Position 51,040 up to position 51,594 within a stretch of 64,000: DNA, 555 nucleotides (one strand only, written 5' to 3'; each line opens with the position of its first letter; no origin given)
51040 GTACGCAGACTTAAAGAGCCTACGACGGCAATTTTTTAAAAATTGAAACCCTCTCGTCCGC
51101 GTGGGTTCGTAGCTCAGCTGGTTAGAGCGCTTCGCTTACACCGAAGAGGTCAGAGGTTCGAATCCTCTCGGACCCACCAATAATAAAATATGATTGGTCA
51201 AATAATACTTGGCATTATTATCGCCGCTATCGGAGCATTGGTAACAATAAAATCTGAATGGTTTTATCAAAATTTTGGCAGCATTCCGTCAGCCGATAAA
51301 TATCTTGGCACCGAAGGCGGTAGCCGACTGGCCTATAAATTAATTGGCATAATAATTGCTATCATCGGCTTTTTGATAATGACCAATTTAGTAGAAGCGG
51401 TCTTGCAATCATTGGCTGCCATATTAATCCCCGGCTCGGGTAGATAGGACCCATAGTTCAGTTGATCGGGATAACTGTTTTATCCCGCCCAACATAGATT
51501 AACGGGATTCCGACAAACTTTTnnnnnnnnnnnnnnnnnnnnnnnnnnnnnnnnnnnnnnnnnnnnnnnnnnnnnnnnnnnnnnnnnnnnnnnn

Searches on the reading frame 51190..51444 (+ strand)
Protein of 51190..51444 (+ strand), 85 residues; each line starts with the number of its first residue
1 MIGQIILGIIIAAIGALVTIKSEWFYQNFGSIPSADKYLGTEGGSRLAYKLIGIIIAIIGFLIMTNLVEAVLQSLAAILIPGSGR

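Call 110: search_protein_families(library=pfam, proteins=[window:51190-51444:+], max_evalue=1)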
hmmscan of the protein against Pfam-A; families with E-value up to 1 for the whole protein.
seq(85 aa): 1 family
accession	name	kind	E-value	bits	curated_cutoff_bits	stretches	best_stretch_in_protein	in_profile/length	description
PF14110.11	DUF4282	-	0.17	13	27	1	6-68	18-64/86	Domain of unknown function (DUF4282)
